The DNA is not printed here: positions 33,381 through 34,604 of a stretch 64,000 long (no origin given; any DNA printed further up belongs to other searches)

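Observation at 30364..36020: Orphan larB-larE-larC cluster paired divergently with a Tat-exported DUF362 protein and a membrane polyferredoxin; no larA in the window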

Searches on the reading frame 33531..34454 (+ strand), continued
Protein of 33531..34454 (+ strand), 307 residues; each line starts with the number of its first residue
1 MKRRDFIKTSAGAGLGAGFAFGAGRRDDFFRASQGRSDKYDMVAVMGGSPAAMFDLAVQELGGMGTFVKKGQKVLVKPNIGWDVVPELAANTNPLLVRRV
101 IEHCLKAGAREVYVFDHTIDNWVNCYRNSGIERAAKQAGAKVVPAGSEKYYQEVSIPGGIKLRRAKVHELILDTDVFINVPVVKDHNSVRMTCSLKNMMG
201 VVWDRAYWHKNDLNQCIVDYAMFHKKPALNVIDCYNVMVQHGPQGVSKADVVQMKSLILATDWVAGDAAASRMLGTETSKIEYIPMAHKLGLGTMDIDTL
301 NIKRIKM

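Call 60: find_homologous_proteins(query=A3, max_evalue=1e-10)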
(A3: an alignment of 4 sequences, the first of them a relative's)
Query A3 (4 sequences) (418 aa, profile of the alignment): 8000 proteins with E <= 1e-10 among 8000 candidates; the best 120 are listed.
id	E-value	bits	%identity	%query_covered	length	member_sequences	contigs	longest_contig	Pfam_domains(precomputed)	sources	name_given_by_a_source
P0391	2.2e-203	694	-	-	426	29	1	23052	PF21113.3,PF09861.15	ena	-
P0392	1.3e-127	444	93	100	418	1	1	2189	PF09861.15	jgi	jgi:nickel-dependent lactate racemase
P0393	2.8e-125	436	89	100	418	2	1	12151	PF09861.15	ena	-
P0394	4.3e-123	429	90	100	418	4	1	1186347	PF09861.15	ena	-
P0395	4.5e-123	429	88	100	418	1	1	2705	PF09861.15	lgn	-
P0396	1.4e-122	427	88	100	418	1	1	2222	PF09861.15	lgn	-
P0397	1.4e-122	427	88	100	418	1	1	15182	PF09861.15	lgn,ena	-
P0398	1.5e-122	427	88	100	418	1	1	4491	PF09861.15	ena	-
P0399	2.2e-122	427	87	100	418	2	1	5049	PF09861.15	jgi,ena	-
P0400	2.5e-122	427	88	100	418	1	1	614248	PF09861.15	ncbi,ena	-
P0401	2.3e-121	423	89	100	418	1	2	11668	PF09861.15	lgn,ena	-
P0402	5.8e-121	422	88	100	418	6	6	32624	PF09861.15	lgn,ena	-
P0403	6.2e-121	422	88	100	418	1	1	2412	PF09861.15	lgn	-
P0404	1.7e-120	421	89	100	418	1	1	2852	PF09861.15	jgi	jgi:nickel-dependent lactate racemase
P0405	4.3e-120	419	89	100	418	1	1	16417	PF09861.15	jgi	jgi:nickel-dependent lactate racemase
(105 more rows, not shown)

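Call 76: search_protein_families(library=pfam, proteins=[L151:13018-13434:+, L151:13460-14110:+, L151:14107-14397:+, L151:14400-15182:+, L152:14661-15080:-, L155:14713-15129:+, L134:12666-14666:-, L140:2582-4003:-], max_evalue=0.001)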
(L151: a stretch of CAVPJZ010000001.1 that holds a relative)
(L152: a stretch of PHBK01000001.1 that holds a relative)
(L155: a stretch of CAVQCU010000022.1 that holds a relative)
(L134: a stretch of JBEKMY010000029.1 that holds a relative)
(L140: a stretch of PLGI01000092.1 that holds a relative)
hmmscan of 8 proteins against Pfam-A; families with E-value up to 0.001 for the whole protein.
L151:13018-13434:+ (138 aa): 2 families
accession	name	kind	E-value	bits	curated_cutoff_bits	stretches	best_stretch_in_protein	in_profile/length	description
PF08753.17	NikR_C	-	1.9e-28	98.9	22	1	56-128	2-74/77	NikR C terminal nickel binding domain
PF01402.27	RHH_1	-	7.7e-07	29.3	20.5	1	6-44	1-38/39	Ribbon-helix-helix protein, copG family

L151:13460-14110:+ (216 aa): 1 family
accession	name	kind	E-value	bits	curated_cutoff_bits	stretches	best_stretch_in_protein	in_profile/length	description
PF01891.21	CbiM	-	2.2e-64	217.5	23.1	1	2-205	1-205/205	Cobalt uptake substrate-specific transmembrane region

L151:14107-14397:+ (96 aa): 1 family
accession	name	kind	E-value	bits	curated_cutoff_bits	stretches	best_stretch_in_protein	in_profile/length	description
PF13190.11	PDGLE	-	2.6e-17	63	27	1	5-93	3-102/102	PDGLE domain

L151:14400-15182:+ (260 aa): 1 family
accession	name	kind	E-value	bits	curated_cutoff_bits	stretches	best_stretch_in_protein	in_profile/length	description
PF02361.21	CbiQ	-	5.1e-36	124.8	25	1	14-225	3-211/216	Cobalt transport protein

L152:14661-15080:- (139 aa): 2 families
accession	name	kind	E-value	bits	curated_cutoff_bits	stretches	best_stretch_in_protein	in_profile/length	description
PF08753.17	NikR_C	-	9.7e-31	106.3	22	1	55-131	1-77/77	NikR C terminal nickel binding domain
PF01402.27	RHH_1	-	1.4e-06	28.5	20.5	1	6-43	1-37/39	Ribbon-helix-helix protein, copG family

L155:14713-15129:+ (138 aa): 2 families
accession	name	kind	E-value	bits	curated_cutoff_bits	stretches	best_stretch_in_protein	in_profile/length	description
PF08753.17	NikR_C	-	4.8e-30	104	22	1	56-130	2-76/77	NikR C terminal nickel binding domain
PF01402.27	RHH_1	-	2.2e-07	31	20.5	1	6-44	1-38/39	Ribbon-helix-helix protein, copG family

L134:12666-14666:- (666 aa): 15 families
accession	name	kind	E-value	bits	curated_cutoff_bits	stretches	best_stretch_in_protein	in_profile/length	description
PF00724.26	Oxidored_FMN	-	1.2e-59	202.8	27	1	9-361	1-341/342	NADH:flavin oxidoreductase / NADH oxidase family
PF07992.20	Pyr_redox_2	-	1.9e-26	93.6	26.1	1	406-632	2-245/291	Pyridine nucleotide-disulphide oxidoreductase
PF01266.30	DAO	-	5.6e-17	62.7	27.9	2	407-440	2-35/353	FAD dependent oxidoreductase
PF00070.33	Pyr_redox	-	1.5e-15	57.9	22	2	527-600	1-71/82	Pyridine nucleotide-disulphide oxidoreductase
PF13738.12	Pyr_redox_3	-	4.4e-11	43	30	1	489-642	125-290/305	Pyridine nucleotide-disulphide oxidoreductase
PF12831.13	FAD_oxidored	-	2.7e-10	40.5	27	1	407-454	2-49/416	FAD dependent oxidoreductase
PF13450.12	NAD_binding_8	-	8.4e-09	36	21.9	1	409-443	1-35/68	NAD(P)-binding Rossmann-like domain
PF00890.30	FAD_binding_2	-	3.4e-08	33.5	20.4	1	407-444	2-39/414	FAD binding domain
PF03486.20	HI0933_like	-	1.7e-07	31.4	50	1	406-447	2-43/244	HI0933-like protein Rossmann domain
PF01134.28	GIDA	-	5.6e-07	29.4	22.1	1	407-441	2-37/391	Glucose inhibited division protein A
PF01494.25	FAD_binding_3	-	8.2e-06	25.7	22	0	527-559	3-35/349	FAD binding domain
PF01262.27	AlaDh_PNT_C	-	2.2e-05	24.4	23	0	395-437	19-61/214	Alanine dehydrogenase/PNT, C-terminal domain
PF01946.23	Thi4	-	0.00011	21.9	26.2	0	405-448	18-62/235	Thi4 family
PF03721.20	UDPG_MGDP_dh_N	-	0.00029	20.9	27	0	527-603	2-82/187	UDP-glucose/GDP-mannose dehydrogenase family, NAD binding domain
PF13241.12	NAD_binding_7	-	0.00034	21.6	22.1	0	402-498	5-71/104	Putative NAD(P)-binding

L140:2582-4003:- (473 aa): 2 families
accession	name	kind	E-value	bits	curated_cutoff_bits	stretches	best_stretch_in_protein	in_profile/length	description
PF06968.18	BATS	-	7.7e-17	61.7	22.2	1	275-381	1-86/88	Biotin and Thiamin Synthesis associated domain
PF04055.27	Radical_SAM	-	2e-15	57.8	29.5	1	91-243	3-149/166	Radical SAM superfamily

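Call 78: find_related_loci(query=P0147, collection=genome_contigs, flank=8000)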
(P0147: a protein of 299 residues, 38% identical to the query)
Query P0147 (299 aa) in genome_contigs; peptide patterns used: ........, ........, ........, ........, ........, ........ (x = any residue, [..] = any of these).
52 stretches matched a pattern; 2 encode a relative of the query (tblastn E <= 1e-3); 2 distinct loci.
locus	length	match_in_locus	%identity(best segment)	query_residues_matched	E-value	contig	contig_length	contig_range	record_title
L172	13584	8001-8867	56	1-297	2e-109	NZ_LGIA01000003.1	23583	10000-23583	Sunxiuqinia dokdonensis strain DH1 contig00003, whole genome shotgun sequence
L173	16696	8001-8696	23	26-265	2e-8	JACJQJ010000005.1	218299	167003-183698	Nostoc linckia FACHB-104 contig5, whole genome shotgun sequence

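Call 81: find_related_loci(query=L173:7968-8939:+, collection=genome_contigs, flank=10000)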
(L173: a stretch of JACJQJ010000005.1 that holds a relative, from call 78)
Query L173:7968-8939:+ (323 aa) in genome_contigs; peptide patterns used: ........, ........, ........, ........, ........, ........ (x = any residue, [..] = any of these).
600 stretches matched a pattern (row limit reached: there are more); 555 encode a relative of the query (tblastn E <= 1e-3); the best 80 are kept; 80 distinct loci.
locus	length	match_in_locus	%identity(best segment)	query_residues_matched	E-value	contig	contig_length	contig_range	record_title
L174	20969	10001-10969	100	1-323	0e+0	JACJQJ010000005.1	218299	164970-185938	Nostoc linckia FACHB-104 contig5, whole genome shotgun sequence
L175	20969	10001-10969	99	1-323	0e+0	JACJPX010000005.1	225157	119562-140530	Calothrix membranacea FACHB-236 contig5, whole genome shotgun sequence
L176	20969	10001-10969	97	1-323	0e+0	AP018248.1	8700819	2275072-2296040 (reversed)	Tolypothrix tenuis PCC 7101 DNA, nearly complete genome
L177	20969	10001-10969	96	1-323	0e+0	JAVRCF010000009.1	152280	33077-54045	MAG: Aulosira sp. DedQUE10 contig_9, whole genome shotgun sequence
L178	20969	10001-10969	94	1-323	0e+0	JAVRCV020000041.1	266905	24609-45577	MAG: Aulosira sp. ZfuVER01 Aulosira_sp_ZfuVER01_41, whole genome shotgun sequence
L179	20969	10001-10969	91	1-323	0e+0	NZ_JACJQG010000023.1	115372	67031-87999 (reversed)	Calothrix anomala FACHB-343 contig23, whole genome shotgun sequence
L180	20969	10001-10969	91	1-323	0e+0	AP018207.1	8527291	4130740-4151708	Calothrix brevissima NIES-22 DNA, nearly complete genome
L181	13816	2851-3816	89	1-322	0e+0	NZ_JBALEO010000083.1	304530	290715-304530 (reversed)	MAG: Nostoc sp. isolate P8219 bin 29 NODE_9_length_304530_cov_68.781835, whole genome shotgun sequence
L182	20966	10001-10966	89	1-322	0e+0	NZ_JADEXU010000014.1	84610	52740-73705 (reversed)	Nostoc sp. LEGE 12450 NODE_14_length_84610_cov_6.47142, whole genome shotgun sequence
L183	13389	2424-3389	88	1-322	0e+0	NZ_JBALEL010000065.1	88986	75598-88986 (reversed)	MAG: Nostoc sp. isolate P6236 bin 11 NODE_131_length_88986_cov_34.833853, whole genome shotgun sequence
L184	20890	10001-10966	88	1-322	0e+0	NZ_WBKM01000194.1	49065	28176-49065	Nostoc sp. WHI contig-1000015, whole genome shotgun sequence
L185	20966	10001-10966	88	1-322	0e+0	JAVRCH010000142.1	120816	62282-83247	MAG: Nostoc sp. DedQUE12a contig_142, whole genome shotgun sequence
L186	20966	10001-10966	88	1-322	0e+0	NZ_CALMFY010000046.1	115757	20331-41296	MAG: uncultured Nostoc sp. isolate SRR13685151_bin.36_CONCOCT_v1.1_MAG NODE_6_length_115757_cov_13.991184, whole genome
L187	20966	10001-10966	88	1-322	0e+0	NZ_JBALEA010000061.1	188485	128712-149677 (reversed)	MAG: Nostoc sp. isolate P3068 bin 7 NODE_13_length_188485_cov_49.006041, whole genome shotgun sequence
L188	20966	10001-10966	88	1-322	0e+0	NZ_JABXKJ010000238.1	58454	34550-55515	MAG: Nostoc sp. NMS7 NODE_750_length_58454_cov_26.4498, whole genome shotgun sequence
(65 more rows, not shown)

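Call 85: search_solved_structures(query=L152:7463-8611:+, max_evalue=0.00001, show_alignments=0)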
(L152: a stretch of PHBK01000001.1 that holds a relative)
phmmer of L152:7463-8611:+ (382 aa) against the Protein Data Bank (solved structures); distinct sequences matched with E-value up to 0.00001: 53.
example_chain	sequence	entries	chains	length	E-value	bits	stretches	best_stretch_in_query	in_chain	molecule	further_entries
6kik_A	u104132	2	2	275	2.1e-19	73.2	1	42-288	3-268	Oxidoreductase, aldo/keto reductase family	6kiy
5dan_A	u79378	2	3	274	2.6e-19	72.8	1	42-288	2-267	2,5-diketo-D-gluconic acid reductase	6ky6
1ynp_A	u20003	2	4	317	5.9e-18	68.4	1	44-177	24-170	oxidoreductase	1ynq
8scc_A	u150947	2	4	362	2e-17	66.6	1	28-248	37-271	L-galactose dehydrogenase | L-galactose dehydrogenase isoform X1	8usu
4xk2_A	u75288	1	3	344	2e-17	66.6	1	65-190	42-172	Aldo/keto reductase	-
6cia_A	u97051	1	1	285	2.8e-17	66.2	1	64-185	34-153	Aldo/keto reductase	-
4exa_A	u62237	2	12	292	3e-17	66.1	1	67-278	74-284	Putative uncharacterized protein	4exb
4wgh_A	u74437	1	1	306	3.3e-17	65.9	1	64-185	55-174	Aldehyde reductase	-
9yeb_A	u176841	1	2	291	6.7e-17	64.9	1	43-234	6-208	Oxidoreductase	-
7smi_A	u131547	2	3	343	6.7e-16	61.6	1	44-242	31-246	L-galactose dehydrogenase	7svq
1pz1_A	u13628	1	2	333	1e-13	54.5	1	67-179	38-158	General stress protein 69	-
9wk1_D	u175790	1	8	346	1.1e-13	54.3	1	43-194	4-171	DON 3-epimerase chain D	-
7ej1_A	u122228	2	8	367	2e-13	53.5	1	41-187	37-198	Voltage-gated potassium channel subunit beta-2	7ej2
1zsx_A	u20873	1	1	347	2.4e-13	53.2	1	42-187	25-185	Voltage-gated potassium channel beta-2 subunit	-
7wf3_C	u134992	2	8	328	2.5e-13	53.2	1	42-187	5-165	Voltage-gated potassium channel subunit beta-2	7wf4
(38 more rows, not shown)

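Call 86: search_protein_families(library=pfam, proteins=[P0128, P0130, P0136, P0189, P0145, P0164, P0213, P0229, P0252, P0154], max_evalue=0.001)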
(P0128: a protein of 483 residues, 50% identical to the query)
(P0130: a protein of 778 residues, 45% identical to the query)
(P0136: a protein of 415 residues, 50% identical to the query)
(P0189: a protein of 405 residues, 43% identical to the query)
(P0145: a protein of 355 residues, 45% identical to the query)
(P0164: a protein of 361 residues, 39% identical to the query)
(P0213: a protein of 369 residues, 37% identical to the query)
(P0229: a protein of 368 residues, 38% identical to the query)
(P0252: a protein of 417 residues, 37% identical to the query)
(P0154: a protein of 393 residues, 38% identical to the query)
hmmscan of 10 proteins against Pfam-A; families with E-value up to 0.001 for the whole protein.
P0128 (483 aa): 2 families
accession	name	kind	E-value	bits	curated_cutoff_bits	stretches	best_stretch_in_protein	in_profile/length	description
PF04015.17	DUF362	-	5.3e-58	196.8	24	1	247-448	1-200/200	Domain of unknown function (DUF362)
PF10518.14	TAT_signal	-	0.00018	21.7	22.7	1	147-165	3-21/21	TAT (twin-arginine translocation) pathway signal sequence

P0130 (778 aa): 2 families
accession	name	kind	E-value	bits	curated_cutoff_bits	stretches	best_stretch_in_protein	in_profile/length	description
PF04015.17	DUF362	-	1.1e-44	153.3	24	1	541-738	1-200/200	Domain of unknown function (DUF362)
PF13231.12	PMT_2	-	9.7e-05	23.1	26.1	1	103-251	12-154/160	Dolichyl-phosphate-mannose-protein mannosyltransferase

P0136 (415 aa): 1 family
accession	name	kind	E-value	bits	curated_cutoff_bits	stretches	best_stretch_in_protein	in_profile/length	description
PF04015.17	DUF362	-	4e-43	148.3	24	1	190-376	12-200/200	Domain of unknown function (DUF362)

P0189 (405 aa): 1 family
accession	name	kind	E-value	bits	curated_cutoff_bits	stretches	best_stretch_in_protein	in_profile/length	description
PF04015.17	DUF362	-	5.9e-52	177.1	24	1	174-369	1-199/200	Domain of unknown function (DUF362)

P0145 (355 aa): 1 family
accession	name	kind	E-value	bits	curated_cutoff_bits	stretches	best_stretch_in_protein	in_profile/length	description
PF04015.17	DUF362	-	6.3e-54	183.5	24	1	125-320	1-199/200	Domain of unknown function (DUF362)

P0164 (361 aa): 1 family
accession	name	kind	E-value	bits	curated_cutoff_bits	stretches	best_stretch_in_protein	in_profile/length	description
PF04015.17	DUF362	-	5.1e-50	170.8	24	1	128-326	1-200/200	Domain of unknown function (DUF362)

P0213 (369 aa): 1 family
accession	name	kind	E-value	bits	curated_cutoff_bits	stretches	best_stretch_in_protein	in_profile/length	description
PF04015.17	DUF362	-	4.5e-49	167.7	24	1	136-333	1-199/200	Domain of unknown function (DUF362)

P0229 (368 aa): 1 family
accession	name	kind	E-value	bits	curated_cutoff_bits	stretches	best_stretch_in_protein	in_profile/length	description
PF04015.17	DUF362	-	3.6e-46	158.2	24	1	133-330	1-199/200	Domain of unknown function (DUF362)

P0252 (417 aa): 1 family
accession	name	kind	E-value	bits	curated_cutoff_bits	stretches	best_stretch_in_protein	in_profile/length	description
PF04015.17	DUF362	-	1.4e-45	156.3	24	1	73-270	1-199/200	Domain of unknown function (DUF362)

P0154 (393 aa): 1 family
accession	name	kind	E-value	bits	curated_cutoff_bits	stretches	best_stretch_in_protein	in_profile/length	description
PF04015.17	DUF362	-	6.5e-51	173.7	24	1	77-270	1-198/200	Domain of unknown function (DUF362)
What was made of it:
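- Tried and rejected: Longer DUF362 representatives showed no informative domain fusions (call 86).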

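Call 89: search_dna_similar(query=window:33531-34454:+, collection=plasmids, mode=protein, max_evalue=1e-8, max_rows=60)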
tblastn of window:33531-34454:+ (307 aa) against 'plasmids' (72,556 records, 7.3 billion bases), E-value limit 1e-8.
Records with a match: 2; places in all: 2; records where one place covers at least 80% of the query: 1.
Best place of each record, by identity: <60% 2.
By first word of the organism name: Parabacteroides 1; Subdoligranulum 1.
By predicted mobility (MOB-suite, as given by PLSDB): non-mobilizable 2.
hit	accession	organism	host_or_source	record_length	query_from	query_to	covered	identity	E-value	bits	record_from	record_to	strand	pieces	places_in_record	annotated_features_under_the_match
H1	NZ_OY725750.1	Parabacteroides distasonis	-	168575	1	307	100%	50.2%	2e-98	324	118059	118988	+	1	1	DUF362 domain-containing protein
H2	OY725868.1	Subdoligranulum variabile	-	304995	72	292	72%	26.1%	2e-9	66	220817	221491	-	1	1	record has no annotation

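Call 91: get_annotated_region(hit=H1, flank=12000)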
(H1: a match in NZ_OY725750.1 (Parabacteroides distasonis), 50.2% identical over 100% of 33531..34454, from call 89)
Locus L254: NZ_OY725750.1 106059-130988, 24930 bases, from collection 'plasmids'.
description: Parabacteroides distasonis strain Parabacteroides distasonis TSDC17.2-1.1 plasmid 5, complete sequence
organism: Parabacteroides distasonis (NCBI taxid 823)
taxonomy: Bacteria; Bacteroidota; Bacteroidia; Bacteroidales; Tannerellaceae; Parabacteroides; Parabacteroides distasonis
host: -; source: -; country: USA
typing (MOB-suite, as given by PLSDB): non-mobilizable
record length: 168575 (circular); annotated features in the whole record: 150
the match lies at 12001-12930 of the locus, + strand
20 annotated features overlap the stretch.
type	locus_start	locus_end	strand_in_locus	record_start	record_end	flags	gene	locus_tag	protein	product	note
CDS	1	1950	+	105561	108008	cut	-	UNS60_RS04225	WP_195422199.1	ABC transporter permease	-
CDS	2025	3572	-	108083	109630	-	xylE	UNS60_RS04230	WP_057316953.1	D-xylose transporter XylE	GO:0055085 - transmembrane transport [Evidence IEA]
CDS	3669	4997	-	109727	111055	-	xylA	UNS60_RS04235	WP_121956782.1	xylose isomerase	GO:0042732 - D-xylose metabolic process [Evidence IEA]; GO:0006098 - pentose-phosphate shunt [Evidence IEA]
CDS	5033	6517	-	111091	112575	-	-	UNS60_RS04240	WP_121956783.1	FGGY family carbohydrate kinase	GO:0005975 - carbohydrate metabolic process [Evidence IEA]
CDS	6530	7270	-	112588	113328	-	-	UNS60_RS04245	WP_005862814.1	NUDIX domain-containing protein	-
CDS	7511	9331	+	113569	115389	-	-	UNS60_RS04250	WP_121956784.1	potassium transporter TrkG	GO:0006812 - monoatomic cation transport [Evidence IEA]; GO:0055085 - transmembrane transport [Evidence IEA]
CDS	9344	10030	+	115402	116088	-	-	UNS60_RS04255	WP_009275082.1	TrkA family potassium uptake protein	GO:0006813 - potassium ion transport [Evidence IEA]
CDS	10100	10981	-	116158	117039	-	-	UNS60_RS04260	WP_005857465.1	aldose 1-epimerase family protein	-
CDS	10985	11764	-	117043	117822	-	-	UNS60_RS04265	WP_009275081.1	hypothetical protein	-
CDS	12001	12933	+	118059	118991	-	-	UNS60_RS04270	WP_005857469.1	DUF362 domain-containing protein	-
CDS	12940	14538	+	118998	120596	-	-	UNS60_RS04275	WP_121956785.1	4Fe-4S dicluster domain-containing protein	-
CDS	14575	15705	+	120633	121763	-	tgt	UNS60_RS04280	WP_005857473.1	tRNA guanosine(34) transglycosylase Tgt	GO:0006400 - tRNA modification [Evidence IEA]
CDS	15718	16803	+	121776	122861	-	-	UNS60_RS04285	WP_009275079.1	LptF/LptG family permease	-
CDS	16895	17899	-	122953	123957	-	-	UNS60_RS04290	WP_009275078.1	DUF4925 domain-containing protein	-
CDS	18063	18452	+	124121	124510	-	-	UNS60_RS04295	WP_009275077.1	putative quinol monooxygenase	-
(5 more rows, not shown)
